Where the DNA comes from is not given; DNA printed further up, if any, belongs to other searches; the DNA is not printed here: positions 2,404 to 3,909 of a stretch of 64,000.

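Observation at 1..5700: Accessory patch upstream of dnaE: TA pair, membrane proteins, orphan ORF, lower-GC stretch and decayed IS110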

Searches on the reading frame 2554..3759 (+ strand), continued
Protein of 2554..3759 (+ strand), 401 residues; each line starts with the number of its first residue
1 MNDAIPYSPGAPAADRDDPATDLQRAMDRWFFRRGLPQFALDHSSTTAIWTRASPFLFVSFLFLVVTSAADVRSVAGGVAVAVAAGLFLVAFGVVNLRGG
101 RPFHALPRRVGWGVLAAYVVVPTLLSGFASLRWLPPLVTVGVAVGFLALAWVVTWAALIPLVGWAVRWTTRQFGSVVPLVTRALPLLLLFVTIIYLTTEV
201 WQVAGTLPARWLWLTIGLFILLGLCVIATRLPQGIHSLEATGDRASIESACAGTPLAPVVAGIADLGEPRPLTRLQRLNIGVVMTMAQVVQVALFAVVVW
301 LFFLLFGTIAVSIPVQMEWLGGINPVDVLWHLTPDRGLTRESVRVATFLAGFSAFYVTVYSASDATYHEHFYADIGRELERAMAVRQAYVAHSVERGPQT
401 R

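Call 83: fold_search(model_id=the predicted structure, library=pdb)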
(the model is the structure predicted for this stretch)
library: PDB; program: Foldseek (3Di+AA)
matches with E <= 10: 82; with E <= 0.001: 0
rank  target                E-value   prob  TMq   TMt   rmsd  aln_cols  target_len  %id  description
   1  9d7x                  1.2e+00  0.05  0.12  0.08  23.8       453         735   14  The spm-bound structure (released 2025-06-25)
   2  7sqc_W0               1.2e+00  0.06  0.12  0.06  40.0       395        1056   13  Ciliary C1 central pair apparatus isolated from Chlamydomonas reinhardtii (released 2022-04-13)
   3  7wdb_A                1.4e+00  0.06  0.14  0.10  33.4       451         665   11  Human TRPC5 channel in complex with riluzole (released 2022-04-13)
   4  8ipt_A                1.5e+00  0.06  0.13  0.10  21.8       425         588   13  Cryo-EM structure of heme transporter CydDC from Escherichia coli in the occluded ATP bound state (released 2023-06-14)
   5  8bwo                  1.6e+00  0.06  0.14  0.07  21.0       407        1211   15  Cryo-EM structure of nanodisc-reconstituted human MRP4 with E1202Q mutation (outward-facing occluded conformation) (released 2023-08-30)
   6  8dl7_A                1.9e+00  0.04  0.12  0.11  26.3       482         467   11  Cryo-EM structure of human ferroportin/slc40 bound to minihepcidin PR73 in nanodisc (released 2022-12-07)
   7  7d4p_A                2.3e+00  0.04  0.14  0.10  33.4       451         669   11  Structure of human TRPC5 in complex with clemizole (released 2021-03-31)
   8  8ufe                  2.7e+00  0.03  0.13  0.12  24.1       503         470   13  Multidrug efflux pump EfpA from mycobacterium smegmatis (released 2024-09-11)
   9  9g3d_A                2.8e+00  0.04  0.14  0.14  25.7       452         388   13  Cryo-EM structure of SbmA in the inward-facing-narrow conformation bound to 2 sybodies (released 2025-07-23)
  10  8p0g_A                2.9e+00  0.05  0.10  0.09  18.4       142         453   16  Thogoto virus polymerase in Mode A conformation and bound to 35-mer loop promoter RNA (released 2024-05-22)
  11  8p0b_A                2.9e+00  0.05  0.10  0.07  18.4       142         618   16  Thogoto virus polymerase in Mode B conformation and bound to 32-mer loop promoter RNA (released 2024-05-22)
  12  8bzy_A                2.9e+00  0.03  0.12  0.11  25.1       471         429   11  Structure of SLC40/ferroportin in complex with vamifeport and synthetic nanobody Sy3 in occluded conformation (released 2023-03-22)
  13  7e4t_A                2.9e+00  0.03  0.12  0.09  33.2       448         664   10  Human TRPC5 apo state structure at 3 angstrom (released 2021-03-31)
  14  9m5v_A                3.4e+00  0.04  0.15  0.10  31.9       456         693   12  Structure of human TRPC5 bound with (-)-englerin A,class1 (released 2025-07-02)
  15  8tkf_A                3.4e+00  0.02  0.13  0.04  37.9       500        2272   13  Human Type 3 IP3 Receptor - Activated State (+IP3/ATP/JD Ca2+) (released 2023-11-08)
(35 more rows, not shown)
